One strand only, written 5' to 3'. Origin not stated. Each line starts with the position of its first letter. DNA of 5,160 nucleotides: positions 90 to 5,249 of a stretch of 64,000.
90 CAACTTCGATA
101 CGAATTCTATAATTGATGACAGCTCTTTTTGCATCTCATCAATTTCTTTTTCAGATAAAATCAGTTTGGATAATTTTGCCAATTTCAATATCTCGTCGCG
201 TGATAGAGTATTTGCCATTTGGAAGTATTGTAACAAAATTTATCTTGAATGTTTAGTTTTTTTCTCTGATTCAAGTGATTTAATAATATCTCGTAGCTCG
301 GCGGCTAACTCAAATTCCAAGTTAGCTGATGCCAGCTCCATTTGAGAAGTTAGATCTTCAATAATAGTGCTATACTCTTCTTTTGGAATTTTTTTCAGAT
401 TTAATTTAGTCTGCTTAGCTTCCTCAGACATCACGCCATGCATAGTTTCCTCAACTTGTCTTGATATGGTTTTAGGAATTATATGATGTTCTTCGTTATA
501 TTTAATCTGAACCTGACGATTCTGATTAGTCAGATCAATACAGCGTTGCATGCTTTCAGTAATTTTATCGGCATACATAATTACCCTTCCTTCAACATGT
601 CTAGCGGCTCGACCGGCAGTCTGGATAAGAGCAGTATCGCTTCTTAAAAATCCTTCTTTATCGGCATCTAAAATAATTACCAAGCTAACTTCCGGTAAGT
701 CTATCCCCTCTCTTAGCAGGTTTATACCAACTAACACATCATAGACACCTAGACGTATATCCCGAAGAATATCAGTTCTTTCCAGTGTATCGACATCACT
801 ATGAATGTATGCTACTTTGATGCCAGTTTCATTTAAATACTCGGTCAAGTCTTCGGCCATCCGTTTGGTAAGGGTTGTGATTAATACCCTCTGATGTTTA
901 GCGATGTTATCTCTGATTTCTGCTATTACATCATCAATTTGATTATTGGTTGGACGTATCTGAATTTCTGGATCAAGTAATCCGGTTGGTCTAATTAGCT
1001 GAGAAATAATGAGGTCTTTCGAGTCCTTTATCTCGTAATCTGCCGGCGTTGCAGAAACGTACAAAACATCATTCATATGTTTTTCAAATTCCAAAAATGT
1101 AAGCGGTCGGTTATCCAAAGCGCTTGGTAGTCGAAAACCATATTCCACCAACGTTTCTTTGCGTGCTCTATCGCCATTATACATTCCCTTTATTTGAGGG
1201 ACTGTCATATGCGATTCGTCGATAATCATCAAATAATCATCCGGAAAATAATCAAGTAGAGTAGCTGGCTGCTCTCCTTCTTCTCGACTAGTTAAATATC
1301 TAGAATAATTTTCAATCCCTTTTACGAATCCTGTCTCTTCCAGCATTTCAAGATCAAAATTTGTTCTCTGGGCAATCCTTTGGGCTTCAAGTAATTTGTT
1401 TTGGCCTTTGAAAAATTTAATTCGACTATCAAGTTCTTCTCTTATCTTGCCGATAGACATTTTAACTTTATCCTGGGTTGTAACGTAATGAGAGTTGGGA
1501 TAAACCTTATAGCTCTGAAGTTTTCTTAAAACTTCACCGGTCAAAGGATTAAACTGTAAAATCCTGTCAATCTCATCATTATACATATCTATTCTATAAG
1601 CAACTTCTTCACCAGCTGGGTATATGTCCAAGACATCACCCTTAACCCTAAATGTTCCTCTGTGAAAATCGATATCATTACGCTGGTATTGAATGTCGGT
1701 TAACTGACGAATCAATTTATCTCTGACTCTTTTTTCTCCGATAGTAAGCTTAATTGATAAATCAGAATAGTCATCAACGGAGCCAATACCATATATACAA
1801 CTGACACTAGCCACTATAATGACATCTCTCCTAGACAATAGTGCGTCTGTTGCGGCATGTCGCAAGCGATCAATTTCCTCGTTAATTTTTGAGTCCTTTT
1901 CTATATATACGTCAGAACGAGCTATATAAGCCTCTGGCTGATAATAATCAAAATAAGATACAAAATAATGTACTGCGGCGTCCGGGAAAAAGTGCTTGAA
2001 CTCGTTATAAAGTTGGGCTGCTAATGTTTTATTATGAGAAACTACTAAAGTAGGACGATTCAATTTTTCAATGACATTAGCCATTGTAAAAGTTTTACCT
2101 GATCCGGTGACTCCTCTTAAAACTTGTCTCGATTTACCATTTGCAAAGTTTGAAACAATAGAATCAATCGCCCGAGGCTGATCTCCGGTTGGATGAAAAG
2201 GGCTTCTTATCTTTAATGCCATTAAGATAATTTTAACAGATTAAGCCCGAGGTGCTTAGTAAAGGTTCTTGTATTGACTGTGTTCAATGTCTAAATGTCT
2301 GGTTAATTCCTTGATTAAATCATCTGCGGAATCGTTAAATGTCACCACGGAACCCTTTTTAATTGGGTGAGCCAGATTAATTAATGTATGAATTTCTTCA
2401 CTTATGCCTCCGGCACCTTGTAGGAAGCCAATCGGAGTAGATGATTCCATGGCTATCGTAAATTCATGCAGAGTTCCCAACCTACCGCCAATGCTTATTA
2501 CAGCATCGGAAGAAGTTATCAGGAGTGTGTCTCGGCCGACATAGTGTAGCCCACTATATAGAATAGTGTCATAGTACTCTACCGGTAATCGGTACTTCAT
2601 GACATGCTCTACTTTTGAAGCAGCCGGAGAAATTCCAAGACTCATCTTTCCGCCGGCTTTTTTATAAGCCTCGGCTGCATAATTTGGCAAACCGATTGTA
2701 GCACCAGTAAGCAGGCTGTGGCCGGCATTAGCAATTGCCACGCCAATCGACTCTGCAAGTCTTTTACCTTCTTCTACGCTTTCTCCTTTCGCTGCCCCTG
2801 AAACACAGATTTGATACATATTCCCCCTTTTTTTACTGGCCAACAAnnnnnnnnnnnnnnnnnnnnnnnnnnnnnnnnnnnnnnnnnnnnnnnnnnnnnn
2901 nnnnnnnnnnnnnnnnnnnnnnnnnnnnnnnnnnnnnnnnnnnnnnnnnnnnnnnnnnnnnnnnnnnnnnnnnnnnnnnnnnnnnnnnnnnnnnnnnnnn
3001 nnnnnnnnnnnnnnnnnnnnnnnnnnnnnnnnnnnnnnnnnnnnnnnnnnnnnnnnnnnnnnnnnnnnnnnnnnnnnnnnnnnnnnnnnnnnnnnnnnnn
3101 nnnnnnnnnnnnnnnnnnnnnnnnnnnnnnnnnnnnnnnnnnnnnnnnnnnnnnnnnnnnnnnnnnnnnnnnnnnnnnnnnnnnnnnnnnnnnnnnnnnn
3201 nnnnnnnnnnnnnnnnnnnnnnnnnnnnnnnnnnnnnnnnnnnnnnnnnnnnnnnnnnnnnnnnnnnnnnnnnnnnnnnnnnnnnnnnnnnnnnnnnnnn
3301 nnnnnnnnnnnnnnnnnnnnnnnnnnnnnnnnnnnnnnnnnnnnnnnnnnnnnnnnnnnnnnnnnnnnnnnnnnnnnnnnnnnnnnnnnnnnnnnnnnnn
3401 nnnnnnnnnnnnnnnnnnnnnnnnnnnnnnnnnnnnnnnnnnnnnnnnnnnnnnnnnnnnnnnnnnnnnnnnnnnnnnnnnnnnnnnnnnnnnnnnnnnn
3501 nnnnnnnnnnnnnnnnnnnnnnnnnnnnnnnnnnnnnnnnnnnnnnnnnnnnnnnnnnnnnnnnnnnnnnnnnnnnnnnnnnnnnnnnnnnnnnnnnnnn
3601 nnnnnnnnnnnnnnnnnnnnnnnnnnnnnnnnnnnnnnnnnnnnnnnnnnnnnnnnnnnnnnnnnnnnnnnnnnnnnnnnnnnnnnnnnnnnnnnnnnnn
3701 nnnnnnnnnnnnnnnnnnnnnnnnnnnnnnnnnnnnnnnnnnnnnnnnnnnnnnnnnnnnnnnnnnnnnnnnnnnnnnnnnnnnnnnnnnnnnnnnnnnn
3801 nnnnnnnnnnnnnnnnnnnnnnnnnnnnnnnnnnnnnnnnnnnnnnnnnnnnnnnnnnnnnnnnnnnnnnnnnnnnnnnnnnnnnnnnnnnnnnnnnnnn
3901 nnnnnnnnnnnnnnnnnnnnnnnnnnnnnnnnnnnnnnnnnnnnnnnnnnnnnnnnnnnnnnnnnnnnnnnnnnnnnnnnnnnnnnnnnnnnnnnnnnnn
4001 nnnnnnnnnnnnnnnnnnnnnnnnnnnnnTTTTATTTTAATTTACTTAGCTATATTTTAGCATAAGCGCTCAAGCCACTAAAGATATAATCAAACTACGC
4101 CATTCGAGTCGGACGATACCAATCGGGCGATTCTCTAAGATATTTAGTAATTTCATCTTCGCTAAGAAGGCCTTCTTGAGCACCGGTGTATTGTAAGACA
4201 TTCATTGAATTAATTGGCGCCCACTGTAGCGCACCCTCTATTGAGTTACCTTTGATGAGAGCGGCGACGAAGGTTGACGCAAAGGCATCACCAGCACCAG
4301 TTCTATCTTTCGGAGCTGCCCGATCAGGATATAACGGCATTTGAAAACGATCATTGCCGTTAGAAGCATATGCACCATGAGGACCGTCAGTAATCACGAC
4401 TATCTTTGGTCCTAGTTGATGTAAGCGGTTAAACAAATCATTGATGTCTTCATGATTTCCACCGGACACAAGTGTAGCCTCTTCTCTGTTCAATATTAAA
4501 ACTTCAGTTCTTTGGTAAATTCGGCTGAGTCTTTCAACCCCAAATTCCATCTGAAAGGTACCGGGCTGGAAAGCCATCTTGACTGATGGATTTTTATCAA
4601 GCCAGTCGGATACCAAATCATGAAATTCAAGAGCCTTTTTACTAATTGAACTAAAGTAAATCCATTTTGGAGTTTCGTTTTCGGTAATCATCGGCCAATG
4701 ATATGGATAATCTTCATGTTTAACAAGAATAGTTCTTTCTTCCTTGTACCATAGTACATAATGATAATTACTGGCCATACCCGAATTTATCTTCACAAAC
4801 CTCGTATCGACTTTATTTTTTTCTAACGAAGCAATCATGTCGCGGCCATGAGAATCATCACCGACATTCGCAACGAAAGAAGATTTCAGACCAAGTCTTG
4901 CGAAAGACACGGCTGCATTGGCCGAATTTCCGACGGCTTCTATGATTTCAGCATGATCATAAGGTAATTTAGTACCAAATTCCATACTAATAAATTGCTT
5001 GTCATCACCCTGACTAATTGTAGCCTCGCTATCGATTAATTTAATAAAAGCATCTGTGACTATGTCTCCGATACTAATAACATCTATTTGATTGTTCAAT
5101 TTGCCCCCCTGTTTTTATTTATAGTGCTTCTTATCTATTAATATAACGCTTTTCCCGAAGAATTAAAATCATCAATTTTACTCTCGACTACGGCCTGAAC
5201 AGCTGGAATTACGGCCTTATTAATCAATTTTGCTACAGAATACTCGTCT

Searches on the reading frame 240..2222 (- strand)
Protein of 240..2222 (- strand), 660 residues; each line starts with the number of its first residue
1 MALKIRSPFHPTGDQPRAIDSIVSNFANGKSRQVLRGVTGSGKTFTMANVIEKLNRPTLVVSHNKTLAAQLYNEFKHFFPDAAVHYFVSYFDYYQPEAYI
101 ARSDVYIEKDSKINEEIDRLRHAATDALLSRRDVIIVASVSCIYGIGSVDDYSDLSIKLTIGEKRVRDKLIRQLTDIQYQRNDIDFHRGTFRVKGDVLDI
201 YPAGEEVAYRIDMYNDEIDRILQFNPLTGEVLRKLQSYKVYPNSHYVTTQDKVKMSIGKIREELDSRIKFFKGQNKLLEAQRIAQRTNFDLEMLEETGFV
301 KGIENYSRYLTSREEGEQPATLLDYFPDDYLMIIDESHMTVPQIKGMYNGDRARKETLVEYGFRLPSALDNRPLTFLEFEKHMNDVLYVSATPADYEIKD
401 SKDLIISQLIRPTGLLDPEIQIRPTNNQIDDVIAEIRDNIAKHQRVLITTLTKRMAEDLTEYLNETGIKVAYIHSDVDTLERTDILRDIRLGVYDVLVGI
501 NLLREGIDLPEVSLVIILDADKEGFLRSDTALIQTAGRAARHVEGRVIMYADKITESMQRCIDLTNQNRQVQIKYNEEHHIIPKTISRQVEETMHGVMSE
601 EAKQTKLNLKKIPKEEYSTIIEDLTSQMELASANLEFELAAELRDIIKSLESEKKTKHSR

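Call 83: search_protein_families(library=pfam, max_evalue=0.001, proteins=[window:240-2222:-])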
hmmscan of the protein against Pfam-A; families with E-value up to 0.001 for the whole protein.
window:240-2222:- (660 aa): 7 families
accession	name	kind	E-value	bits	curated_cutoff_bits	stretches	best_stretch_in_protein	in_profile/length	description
PF17757.6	UvrB_inter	-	3.4e-32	110.8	22.9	1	157-246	1-91/91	UvrB interaction domain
PF00271.37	Helicase_C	-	3.7e-21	75.9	23.5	1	432-542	6-109/110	Helicase conserved C-terminal domain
PF12344.14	UvrB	-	5.8e-19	68.1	27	1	549-590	1-42/43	Ultra-violet resistance protein B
PF04851.21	ResIII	-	1.8e-15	57.6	22.5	1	13-136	6-130/164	Type III restriction enzyme, res subunit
PF02151.25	UVR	-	8.4e-09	35.3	21.5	1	620-652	3-35/36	UvrB/uvrC motif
PF00270.35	DEAD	-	4.1e-08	33.6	26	1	14-117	3-109/167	DEAD/DEAH box helicase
PF13604.12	AAA_30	-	0.00064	19.9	27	0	27-75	15-66/191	AAA domain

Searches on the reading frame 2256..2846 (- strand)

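Call 83: search_protein_families(library=pfam, max_evalue=0.001, proteins=[window:2256-2846:-])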
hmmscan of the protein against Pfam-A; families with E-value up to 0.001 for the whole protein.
window:2256-2846:- (196 aa): 1 family
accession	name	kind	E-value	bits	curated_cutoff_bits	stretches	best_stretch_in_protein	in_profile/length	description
PF18306.6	LDcluster4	-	1.3e-26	93.4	26.3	1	11-151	2-125/151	SLOG cluster4 family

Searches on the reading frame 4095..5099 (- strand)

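Call 83: search_protein_families(library=pfam, max_evalue=0.001, proteins=[window:4095-5099:-])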
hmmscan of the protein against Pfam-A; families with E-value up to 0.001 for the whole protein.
window:4095-5099:- (334 aa): 2 families
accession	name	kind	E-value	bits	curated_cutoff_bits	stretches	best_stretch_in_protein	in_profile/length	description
PF00294.29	PfkB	-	1.1e-34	120.6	25.8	1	57-310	37-298/302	pfkB family carbohydrate kinase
PF08543.17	Phos_pyr_kin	-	1.2e-06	28.5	27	1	191-294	112-224/246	Phosphomethylpyrimidine kinase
